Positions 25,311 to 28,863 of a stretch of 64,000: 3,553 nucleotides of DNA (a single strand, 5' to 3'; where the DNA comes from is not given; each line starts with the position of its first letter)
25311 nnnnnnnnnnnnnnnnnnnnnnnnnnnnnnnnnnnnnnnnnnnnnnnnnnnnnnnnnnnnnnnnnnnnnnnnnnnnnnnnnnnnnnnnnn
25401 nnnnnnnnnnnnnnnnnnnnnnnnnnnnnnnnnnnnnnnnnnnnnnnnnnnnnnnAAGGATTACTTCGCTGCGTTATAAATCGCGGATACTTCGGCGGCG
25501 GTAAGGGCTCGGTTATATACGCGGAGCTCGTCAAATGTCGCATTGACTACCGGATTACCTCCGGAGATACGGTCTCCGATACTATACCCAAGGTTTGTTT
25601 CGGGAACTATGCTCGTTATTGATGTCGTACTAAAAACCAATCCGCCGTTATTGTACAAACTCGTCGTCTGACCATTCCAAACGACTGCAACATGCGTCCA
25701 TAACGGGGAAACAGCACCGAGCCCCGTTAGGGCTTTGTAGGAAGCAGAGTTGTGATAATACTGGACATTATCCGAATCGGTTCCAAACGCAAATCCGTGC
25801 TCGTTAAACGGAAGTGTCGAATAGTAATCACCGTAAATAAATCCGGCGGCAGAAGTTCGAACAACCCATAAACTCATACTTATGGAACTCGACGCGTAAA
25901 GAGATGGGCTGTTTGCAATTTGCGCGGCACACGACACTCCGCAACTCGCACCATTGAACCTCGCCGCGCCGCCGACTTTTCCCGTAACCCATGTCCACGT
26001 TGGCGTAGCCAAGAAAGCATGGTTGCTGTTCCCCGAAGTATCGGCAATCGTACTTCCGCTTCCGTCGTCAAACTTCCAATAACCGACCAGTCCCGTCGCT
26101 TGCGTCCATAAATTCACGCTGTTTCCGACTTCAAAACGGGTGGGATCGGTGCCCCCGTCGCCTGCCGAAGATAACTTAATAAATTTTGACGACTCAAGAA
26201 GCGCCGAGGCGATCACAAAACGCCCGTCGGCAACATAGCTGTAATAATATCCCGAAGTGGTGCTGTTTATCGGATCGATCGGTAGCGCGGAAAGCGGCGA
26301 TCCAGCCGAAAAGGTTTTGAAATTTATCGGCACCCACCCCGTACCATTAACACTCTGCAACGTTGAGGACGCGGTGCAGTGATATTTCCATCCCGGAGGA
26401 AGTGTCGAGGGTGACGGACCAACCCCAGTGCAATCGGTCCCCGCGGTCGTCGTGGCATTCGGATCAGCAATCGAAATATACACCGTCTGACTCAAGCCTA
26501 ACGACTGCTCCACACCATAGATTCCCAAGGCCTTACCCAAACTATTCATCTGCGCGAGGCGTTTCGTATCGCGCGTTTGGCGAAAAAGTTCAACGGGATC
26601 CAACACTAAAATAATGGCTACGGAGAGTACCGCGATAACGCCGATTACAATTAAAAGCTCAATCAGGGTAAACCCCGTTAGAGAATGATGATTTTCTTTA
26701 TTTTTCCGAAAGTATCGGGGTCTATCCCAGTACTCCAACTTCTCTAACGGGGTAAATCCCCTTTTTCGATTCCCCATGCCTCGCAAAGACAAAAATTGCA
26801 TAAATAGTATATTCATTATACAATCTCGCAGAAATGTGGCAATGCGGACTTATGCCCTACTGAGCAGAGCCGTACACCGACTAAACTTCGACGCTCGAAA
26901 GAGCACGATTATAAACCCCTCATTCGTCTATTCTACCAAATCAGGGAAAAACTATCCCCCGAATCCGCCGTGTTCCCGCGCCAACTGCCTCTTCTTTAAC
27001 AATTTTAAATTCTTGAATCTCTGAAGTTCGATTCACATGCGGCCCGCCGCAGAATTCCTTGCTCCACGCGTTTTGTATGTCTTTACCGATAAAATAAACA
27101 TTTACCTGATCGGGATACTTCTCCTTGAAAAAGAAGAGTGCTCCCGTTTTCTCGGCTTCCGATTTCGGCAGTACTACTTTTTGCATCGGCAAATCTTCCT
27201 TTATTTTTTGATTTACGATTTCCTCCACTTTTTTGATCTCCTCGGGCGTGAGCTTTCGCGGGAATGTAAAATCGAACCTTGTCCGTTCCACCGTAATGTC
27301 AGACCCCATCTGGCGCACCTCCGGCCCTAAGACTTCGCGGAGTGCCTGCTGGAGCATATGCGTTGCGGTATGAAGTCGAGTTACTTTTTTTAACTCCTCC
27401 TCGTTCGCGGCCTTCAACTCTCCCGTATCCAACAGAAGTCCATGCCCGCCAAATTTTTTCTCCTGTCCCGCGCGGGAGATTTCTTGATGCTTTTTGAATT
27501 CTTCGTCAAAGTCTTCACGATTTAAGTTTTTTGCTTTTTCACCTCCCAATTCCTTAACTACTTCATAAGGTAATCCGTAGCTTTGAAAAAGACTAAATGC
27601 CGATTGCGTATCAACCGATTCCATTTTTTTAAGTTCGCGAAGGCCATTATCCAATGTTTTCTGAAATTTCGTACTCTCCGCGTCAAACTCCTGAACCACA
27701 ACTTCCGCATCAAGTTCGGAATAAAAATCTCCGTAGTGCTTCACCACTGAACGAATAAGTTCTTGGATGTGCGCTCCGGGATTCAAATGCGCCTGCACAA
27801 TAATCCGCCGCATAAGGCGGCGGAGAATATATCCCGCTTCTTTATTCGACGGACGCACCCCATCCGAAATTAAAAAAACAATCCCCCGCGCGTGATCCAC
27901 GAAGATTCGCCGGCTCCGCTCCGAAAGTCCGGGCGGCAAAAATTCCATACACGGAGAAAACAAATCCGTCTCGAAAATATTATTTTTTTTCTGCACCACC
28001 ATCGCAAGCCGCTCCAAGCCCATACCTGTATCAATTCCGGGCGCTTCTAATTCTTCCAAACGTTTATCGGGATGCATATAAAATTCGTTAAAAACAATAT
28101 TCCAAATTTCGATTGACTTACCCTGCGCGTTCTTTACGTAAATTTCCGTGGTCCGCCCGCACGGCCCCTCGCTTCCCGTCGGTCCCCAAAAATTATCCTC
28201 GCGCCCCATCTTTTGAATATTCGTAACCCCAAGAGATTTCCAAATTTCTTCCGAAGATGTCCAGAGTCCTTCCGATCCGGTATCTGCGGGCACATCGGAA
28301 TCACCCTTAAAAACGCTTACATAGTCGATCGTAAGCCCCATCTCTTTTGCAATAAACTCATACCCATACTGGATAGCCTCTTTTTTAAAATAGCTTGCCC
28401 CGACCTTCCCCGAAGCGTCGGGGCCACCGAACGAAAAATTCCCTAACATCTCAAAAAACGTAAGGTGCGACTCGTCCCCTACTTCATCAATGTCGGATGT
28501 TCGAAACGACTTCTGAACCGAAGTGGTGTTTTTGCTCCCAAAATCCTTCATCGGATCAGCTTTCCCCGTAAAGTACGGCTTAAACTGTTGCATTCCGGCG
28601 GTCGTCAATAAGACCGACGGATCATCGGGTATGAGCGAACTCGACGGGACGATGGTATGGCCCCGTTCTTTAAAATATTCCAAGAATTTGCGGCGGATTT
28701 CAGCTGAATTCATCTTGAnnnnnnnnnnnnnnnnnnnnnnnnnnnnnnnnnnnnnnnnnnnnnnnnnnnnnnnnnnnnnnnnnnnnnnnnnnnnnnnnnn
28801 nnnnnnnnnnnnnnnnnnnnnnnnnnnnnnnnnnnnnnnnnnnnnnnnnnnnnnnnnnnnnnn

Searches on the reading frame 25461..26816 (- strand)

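Call 64: search_protein_families(library=pfam, proteins=[window:25461-26816:-], max_evalue=0.0001)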
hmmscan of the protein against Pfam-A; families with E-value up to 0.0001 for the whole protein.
window:25461-26816:- (451 aa): 1 family
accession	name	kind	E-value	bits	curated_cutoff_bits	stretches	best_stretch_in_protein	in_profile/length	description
PF13385.13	Laminin_G_3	-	2.2e-19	70.5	27.6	1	298-444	7-151/151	Concanavalin A-like lectin/glucanases superfamily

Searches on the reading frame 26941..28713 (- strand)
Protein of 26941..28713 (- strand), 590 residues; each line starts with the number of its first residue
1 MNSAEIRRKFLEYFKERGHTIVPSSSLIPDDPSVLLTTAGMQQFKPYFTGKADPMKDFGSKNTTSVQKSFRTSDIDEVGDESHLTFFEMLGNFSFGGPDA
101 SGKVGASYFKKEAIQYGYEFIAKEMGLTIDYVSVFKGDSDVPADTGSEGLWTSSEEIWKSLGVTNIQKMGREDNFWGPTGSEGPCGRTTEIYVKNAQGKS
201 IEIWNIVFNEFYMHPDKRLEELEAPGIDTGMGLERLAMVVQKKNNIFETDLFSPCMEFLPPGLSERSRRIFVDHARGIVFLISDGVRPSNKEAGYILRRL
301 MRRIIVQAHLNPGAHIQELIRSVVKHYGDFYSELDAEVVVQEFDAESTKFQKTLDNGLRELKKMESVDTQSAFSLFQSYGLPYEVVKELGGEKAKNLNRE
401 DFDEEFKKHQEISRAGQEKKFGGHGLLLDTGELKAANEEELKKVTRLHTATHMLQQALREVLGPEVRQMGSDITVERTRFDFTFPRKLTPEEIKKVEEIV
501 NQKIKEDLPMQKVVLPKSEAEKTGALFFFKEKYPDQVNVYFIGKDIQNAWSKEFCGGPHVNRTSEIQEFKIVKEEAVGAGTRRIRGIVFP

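Call 64: search_protein_families(library=pfam, proteins=[window:26941-28713:-], max_evalue=0.0001)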
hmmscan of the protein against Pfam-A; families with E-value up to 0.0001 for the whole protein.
window:26941-28713:- (590 aa): 2 families
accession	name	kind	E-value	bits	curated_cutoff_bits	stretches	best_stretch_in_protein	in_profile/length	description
PF01411.24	tRNA-synt_2c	-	1.2e-99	334.8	30.3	1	5-436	1-451/552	tRNA synthetases class II (A)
PF07973.19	tRNA_SAD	-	8.4e-17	61.3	24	1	537-584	1-43/44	Threonyl and Alanyl tRNA synthetase second additional domain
